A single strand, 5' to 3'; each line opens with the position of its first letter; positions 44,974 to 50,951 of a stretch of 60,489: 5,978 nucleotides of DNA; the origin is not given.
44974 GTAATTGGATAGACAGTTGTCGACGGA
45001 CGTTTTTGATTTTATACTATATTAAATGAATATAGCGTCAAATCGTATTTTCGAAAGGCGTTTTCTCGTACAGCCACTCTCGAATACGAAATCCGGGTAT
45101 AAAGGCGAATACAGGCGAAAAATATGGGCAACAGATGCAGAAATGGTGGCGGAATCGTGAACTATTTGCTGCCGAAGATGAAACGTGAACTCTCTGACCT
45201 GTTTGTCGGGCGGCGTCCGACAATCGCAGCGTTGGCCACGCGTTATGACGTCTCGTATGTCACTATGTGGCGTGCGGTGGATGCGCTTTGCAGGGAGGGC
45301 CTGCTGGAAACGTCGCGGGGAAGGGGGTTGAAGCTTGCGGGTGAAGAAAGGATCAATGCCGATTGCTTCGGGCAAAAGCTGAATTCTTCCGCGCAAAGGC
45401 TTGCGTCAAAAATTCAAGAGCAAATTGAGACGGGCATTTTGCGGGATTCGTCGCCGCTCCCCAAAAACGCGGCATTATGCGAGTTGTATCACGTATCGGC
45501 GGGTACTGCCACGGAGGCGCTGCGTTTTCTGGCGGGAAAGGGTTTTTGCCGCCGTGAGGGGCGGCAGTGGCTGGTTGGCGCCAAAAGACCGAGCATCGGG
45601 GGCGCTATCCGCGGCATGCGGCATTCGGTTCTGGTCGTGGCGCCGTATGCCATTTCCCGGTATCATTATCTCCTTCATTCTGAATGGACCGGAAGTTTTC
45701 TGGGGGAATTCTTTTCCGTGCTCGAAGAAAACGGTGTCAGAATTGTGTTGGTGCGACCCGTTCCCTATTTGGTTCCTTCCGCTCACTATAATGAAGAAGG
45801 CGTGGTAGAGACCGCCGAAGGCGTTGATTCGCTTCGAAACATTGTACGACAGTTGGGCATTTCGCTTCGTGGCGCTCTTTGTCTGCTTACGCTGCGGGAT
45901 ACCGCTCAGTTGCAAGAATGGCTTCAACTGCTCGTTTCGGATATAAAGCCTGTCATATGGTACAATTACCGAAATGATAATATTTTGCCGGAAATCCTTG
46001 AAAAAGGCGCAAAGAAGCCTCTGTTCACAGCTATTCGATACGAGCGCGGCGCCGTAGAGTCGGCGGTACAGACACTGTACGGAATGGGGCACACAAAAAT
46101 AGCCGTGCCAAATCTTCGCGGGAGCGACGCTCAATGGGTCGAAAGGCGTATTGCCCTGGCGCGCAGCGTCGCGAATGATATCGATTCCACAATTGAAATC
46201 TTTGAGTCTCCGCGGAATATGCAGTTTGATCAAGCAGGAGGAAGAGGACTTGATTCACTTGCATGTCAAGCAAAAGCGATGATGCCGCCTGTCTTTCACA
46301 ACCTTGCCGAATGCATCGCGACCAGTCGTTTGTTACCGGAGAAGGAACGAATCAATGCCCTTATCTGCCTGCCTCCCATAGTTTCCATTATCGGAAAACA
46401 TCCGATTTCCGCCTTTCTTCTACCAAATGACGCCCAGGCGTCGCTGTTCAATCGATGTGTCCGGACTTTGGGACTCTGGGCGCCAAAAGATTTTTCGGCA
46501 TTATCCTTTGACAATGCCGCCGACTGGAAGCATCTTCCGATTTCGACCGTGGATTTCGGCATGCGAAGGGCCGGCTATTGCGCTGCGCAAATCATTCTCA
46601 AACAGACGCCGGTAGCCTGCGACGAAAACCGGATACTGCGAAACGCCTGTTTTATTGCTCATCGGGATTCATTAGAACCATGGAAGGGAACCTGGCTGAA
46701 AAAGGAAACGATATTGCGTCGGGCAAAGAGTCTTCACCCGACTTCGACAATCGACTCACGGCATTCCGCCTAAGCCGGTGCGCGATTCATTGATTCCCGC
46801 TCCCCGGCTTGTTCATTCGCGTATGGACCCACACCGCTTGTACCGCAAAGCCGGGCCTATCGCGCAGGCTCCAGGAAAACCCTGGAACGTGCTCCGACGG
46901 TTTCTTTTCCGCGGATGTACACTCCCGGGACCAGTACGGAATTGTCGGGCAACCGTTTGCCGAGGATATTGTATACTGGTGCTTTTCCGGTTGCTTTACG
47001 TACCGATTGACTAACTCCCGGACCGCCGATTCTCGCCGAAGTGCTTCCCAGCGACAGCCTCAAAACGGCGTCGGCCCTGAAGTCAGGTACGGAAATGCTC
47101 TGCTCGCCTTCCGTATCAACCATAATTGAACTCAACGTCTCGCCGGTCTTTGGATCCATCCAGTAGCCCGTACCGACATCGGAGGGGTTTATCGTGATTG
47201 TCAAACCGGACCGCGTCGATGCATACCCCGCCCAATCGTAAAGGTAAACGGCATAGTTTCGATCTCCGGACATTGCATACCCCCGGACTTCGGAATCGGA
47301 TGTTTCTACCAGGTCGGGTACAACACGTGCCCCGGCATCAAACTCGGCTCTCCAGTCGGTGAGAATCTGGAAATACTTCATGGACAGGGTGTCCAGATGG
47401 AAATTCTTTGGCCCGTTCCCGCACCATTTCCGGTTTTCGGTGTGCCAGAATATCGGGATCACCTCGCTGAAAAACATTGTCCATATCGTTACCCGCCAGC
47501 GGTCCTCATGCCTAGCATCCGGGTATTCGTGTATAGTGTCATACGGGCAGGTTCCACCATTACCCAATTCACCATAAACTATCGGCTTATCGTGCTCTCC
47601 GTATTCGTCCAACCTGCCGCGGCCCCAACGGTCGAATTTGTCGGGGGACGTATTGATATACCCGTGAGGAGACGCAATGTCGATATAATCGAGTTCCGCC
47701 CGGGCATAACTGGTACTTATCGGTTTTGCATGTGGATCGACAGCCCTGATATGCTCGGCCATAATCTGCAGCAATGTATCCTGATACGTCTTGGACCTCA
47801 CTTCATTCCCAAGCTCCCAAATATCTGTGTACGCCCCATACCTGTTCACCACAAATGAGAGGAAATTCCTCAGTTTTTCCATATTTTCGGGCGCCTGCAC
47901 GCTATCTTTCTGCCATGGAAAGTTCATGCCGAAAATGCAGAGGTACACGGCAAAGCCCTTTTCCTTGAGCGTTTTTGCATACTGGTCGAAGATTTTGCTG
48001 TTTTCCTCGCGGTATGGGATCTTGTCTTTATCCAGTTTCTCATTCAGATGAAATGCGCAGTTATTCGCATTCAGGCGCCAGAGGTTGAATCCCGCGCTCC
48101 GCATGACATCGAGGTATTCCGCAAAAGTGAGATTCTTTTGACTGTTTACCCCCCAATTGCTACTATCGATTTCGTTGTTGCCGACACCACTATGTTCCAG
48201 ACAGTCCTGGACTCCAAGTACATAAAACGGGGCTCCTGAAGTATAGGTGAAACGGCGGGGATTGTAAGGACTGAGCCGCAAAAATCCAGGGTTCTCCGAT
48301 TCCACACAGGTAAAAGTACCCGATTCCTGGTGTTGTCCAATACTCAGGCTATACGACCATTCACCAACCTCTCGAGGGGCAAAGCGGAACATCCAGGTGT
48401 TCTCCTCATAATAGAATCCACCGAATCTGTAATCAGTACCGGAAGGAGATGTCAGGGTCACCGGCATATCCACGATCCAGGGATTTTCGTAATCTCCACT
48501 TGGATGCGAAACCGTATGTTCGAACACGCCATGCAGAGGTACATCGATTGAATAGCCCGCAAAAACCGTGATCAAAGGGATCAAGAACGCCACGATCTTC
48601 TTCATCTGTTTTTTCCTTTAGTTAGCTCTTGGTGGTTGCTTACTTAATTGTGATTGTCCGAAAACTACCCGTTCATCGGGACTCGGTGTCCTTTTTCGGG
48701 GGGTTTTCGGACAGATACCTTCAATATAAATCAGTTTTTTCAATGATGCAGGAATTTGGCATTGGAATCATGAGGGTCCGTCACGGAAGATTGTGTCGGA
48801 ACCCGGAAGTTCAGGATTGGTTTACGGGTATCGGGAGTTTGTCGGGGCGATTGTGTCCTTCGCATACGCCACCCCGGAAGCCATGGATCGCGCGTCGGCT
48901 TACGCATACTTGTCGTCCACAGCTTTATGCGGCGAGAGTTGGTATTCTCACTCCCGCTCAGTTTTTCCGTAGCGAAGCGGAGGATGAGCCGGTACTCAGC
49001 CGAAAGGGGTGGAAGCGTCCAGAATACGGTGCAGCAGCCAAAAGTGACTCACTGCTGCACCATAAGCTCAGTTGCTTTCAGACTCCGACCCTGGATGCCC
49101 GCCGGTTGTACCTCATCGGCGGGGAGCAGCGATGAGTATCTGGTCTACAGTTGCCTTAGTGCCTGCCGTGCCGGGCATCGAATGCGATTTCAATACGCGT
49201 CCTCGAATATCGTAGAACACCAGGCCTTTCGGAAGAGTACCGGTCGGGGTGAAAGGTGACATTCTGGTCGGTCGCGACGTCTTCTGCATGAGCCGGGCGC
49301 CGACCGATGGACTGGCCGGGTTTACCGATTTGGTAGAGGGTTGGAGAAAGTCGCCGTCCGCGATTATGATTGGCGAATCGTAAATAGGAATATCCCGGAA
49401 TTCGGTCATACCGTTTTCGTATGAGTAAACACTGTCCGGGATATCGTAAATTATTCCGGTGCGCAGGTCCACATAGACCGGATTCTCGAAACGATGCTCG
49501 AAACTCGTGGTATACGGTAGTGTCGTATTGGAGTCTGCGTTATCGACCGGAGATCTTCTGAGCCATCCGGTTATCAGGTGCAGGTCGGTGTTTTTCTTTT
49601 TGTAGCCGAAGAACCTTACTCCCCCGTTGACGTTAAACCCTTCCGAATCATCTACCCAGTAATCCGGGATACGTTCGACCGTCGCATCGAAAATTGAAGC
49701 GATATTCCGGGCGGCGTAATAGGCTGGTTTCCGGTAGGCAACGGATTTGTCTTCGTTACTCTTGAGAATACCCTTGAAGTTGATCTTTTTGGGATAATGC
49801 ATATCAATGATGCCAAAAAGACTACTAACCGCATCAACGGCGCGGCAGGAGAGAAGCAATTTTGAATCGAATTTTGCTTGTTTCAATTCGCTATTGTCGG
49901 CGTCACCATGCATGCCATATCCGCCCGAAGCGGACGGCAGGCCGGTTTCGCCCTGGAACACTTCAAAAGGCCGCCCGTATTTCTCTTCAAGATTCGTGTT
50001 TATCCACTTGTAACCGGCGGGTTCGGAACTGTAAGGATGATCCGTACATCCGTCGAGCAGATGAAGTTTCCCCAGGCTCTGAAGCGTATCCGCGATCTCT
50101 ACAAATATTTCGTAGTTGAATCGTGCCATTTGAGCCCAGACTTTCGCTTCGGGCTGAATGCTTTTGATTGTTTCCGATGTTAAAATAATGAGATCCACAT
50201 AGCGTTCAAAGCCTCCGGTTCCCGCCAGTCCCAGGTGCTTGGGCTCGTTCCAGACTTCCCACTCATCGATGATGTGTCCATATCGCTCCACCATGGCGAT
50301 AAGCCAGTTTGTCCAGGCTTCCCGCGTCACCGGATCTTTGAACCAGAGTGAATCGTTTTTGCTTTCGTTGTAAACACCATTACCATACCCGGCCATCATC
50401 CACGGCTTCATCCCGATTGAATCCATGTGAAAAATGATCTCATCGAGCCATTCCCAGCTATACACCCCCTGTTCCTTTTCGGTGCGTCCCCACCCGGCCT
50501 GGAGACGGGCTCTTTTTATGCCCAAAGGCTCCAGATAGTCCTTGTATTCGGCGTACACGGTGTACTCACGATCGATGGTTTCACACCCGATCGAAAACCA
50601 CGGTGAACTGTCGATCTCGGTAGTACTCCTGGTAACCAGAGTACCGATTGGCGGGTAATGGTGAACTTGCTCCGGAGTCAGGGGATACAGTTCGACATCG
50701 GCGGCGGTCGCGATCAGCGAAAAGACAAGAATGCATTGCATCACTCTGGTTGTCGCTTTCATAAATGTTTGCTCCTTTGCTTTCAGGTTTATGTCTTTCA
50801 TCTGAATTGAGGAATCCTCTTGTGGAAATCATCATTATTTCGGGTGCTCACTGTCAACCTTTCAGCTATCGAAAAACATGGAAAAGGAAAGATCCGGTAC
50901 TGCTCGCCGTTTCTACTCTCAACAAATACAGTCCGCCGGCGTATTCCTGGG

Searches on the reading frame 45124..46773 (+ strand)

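Call 11: search_protein_families(library=pfam, proteins=[window:45124-46773:+], max_evalue=0.001)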
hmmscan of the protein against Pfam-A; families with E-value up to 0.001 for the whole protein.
window:45124-46773:+ (549 aa): 3 families
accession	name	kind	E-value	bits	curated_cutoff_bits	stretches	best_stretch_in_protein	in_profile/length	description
PF00392.27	GntR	-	4.6e-14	52.3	27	1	90-147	2-59/64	Bacterial regulatory proteins, gntR family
PF13377.12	Peripla_BP_3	-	3.3e-07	31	26.5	1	424-495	73-145/167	Periplasmic binding protein-like domain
PF01047.28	MarR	-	9.1e-05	22.7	24.6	0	114-145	19-50/59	MarR family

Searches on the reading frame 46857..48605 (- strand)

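Call 11: search_protein_families(library=pfam, proteins=[window:46857-48605:-], max_evalue=0.001)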
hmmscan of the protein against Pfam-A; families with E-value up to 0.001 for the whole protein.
window:46857-48605:- (582 aa): 2 families
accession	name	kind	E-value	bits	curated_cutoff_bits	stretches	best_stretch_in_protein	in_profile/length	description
PF16586.11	DUF5060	-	5e-11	43.1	27.2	1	26-88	6-68/70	Domain of unknown function (DUF5060)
PF13204.13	Apiosidase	-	5.4e-09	36.5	26.5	1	160-295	33-180/320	Apiosidase-like, catalytic domain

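Call 38: search_protein_families(library=ncbifam, proteins=[window:46857-48605:-], max_evalue=0.05)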
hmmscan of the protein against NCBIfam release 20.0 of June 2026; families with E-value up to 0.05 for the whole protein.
window:46857-48605:- (582 aa): 0 families

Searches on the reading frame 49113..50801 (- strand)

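Call 11: search_protein_families(library=pfam, proteins=[window:49113-50801:-], max_evalue=0.001)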
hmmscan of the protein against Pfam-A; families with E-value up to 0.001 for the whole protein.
window:49113-50801:- (562 aa): 1 family
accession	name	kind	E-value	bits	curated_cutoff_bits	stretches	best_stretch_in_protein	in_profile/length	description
PF01229.23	Glyco_hydro_39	-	5e-05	22.7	26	1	110-221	70-193/472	Glycosyl hydrolases family 39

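Call 38: search_protein_families(library=ncbifam, proteins=[window:49113-50801:-], max_evalue=0.05)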
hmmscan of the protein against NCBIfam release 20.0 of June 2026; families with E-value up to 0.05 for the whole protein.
window:49113-50801:- (562 aa): 0 families
